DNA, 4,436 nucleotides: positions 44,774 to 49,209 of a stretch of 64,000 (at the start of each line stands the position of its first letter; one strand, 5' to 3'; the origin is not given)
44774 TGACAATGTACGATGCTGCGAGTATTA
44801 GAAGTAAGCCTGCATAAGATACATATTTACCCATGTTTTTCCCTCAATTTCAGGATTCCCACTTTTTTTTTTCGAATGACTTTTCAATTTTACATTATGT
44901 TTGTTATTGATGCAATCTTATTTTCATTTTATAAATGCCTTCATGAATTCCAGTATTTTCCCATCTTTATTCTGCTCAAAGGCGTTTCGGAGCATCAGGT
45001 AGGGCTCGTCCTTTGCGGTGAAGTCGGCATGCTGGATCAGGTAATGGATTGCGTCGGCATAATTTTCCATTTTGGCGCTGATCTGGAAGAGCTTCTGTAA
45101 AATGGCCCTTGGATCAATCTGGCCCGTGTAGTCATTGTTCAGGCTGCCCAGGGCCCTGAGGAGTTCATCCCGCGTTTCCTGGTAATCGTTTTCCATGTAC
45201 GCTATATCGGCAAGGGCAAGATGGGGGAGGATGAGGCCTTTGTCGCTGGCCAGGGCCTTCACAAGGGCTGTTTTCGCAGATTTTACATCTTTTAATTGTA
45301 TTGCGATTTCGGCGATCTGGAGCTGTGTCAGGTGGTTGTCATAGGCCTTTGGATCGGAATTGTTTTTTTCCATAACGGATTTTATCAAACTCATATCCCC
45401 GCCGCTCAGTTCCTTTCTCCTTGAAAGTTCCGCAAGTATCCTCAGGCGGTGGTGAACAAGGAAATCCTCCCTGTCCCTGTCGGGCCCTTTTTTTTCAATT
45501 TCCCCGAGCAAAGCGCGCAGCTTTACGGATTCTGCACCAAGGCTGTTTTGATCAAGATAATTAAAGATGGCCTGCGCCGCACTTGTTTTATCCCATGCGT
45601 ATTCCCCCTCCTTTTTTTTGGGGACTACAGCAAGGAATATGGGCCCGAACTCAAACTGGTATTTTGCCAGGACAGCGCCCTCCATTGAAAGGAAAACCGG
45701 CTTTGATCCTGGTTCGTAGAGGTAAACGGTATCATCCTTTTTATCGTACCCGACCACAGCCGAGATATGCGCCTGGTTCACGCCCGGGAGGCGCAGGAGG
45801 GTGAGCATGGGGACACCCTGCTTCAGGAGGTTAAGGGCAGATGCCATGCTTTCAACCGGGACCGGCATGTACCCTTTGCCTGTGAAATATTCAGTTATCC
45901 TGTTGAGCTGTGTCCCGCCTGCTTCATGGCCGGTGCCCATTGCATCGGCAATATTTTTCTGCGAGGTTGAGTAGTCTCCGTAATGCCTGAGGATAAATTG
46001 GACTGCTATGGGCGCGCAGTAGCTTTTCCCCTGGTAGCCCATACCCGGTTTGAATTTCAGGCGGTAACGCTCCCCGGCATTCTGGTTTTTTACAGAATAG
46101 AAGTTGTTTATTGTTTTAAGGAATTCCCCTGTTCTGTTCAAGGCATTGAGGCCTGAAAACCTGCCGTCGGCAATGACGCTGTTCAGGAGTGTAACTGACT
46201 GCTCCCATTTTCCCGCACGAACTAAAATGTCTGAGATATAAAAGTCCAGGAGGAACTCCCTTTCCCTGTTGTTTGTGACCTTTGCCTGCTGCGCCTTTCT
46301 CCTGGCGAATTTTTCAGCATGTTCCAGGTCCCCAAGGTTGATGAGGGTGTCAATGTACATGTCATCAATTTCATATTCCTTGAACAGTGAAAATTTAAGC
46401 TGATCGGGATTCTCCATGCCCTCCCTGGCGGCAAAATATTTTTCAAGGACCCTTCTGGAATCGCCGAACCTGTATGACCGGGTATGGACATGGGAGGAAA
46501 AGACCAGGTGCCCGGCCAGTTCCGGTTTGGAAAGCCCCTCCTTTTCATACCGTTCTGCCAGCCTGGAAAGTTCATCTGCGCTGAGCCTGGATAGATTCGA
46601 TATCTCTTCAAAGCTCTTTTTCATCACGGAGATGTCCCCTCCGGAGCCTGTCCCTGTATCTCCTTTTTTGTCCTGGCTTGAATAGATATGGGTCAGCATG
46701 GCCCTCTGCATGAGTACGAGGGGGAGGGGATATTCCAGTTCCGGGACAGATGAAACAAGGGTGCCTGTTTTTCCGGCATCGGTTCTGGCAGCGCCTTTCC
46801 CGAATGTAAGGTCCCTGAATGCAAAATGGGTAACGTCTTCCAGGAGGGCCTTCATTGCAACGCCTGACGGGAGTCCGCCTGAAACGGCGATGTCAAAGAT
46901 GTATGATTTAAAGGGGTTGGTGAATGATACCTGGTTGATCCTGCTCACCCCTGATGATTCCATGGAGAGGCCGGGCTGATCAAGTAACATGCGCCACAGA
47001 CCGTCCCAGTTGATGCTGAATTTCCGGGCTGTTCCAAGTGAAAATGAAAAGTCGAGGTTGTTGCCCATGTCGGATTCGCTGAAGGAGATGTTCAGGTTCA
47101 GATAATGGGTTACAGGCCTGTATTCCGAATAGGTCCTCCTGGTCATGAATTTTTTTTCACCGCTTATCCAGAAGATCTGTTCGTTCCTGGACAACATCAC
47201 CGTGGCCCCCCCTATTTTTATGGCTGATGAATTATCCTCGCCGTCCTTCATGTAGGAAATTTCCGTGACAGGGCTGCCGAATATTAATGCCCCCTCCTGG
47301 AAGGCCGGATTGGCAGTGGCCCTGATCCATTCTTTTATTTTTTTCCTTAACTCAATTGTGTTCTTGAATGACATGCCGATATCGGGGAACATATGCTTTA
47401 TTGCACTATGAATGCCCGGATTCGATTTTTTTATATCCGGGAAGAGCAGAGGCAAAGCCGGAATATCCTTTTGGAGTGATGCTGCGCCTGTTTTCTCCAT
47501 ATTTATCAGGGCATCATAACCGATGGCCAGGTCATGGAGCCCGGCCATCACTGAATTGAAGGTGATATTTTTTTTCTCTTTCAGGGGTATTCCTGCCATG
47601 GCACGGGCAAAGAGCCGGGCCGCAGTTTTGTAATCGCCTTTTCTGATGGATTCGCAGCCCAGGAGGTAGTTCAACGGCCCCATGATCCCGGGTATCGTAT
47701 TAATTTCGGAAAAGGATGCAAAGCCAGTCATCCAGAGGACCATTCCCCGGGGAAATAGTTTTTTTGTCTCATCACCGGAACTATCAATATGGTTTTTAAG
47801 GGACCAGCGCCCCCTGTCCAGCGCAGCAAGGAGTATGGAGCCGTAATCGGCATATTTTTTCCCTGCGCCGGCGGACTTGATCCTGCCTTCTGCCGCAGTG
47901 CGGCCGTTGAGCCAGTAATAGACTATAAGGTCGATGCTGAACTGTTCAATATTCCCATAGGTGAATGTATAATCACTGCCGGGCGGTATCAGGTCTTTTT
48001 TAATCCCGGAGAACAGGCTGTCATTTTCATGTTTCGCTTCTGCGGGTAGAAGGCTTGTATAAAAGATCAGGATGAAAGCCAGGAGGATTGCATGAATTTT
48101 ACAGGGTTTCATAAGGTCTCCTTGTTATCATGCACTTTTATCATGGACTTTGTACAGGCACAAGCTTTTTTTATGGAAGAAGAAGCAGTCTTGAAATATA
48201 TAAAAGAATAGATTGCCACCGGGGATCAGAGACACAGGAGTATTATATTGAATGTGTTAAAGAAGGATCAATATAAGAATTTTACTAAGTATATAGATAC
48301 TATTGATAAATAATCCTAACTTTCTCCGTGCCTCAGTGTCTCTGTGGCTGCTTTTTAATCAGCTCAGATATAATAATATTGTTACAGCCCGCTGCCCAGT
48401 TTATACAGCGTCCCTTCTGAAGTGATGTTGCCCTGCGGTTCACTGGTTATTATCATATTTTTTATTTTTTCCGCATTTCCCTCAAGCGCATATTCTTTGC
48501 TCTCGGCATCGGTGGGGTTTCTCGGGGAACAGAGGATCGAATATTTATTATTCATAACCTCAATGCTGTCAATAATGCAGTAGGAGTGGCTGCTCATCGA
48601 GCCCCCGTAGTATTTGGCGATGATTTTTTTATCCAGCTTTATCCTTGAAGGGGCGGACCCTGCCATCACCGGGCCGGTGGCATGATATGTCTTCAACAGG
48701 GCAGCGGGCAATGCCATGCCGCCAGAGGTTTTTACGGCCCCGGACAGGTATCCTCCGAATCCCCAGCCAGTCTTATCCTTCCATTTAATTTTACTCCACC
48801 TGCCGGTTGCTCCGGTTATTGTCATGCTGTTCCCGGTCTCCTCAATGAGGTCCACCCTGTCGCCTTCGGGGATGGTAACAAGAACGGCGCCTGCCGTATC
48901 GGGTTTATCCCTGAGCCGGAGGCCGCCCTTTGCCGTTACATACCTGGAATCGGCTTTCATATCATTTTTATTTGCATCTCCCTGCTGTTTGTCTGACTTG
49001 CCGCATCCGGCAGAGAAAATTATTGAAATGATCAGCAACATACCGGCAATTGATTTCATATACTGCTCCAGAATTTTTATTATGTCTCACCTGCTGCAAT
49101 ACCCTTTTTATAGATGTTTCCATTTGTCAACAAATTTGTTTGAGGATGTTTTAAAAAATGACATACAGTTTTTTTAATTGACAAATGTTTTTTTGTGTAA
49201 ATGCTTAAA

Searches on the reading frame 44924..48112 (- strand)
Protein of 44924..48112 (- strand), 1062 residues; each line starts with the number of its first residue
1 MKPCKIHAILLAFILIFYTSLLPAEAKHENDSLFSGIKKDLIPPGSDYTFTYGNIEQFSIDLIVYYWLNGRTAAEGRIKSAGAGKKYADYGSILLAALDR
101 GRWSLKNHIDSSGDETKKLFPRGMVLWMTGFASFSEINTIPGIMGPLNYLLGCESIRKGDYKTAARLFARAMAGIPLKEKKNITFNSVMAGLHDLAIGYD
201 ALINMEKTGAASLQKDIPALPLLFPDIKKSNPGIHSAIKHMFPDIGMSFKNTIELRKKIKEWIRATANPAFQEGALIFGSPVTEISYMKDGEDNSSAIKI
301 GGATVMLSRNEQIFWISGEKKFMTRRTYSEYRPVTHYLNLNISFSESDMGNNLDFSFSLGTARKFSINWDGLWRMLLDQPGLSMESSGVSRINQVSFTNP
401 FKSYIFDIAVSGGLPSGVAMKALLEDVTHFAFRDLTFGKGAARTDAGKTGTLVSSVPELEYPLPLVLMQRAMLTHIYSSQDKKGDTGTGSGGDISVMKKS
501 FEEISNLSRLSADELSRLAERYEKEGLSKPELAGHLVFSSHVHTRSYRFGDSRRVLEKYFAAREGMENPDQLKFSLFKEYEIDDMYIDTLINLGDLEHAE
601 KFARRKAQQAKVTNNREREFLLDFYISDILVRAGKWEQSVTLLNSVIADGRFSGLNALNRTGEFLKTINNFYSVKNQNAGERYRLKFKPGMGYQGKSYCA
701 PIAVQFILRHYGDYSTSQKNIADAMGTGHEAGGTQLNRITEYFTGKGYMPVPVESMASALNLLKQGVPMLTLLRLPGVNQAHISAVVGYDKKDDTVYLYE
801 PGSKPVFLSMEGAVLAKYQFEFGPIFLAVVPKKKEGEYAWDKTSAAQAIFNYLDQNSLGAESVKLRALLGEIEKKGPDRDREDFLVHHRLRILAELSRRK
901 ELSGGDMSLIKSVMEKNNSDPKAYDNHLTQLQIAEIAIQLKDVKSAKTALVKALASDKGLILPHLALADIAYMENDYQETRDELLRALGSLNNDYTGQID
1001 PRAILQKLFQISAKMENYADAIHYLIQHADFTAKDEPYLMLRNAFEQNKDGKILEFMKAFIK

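Call 10: search_protein_families(library=pfam, proteins=[window:44924-48112:-], max_evalue=0.001)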
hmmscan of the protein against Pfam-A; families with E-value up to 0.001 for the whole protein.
window:44924-48112:- (1062 aa): 2 families
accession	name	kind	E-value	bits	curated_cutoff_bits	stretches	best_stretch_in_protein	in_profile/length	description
PF13529.12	Peptidase_C39_2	-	5.9e-07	30.6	24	1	695-801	12-142/143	Peptidase_C39 like family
PF07719.23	TPR_2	-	6.3e-05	23.2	27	0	149-172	5-28/34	Tetratricopeptide repeat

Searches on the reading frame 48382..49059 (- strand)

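Call 10: search_protein_families(library=pfam, proteins=[window:48382-49059:-], max_evalue=0.001)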
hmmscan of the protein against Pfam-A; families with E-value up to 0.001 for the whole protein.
window:48382-49059:- (225 aa): 1 family
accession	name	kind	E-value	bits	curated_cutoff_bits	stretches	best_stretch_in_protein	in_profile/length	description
PF08239.17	SH3_3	-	4.5e-10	40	27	1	45-106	1-54/54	Bacterial SH3 domain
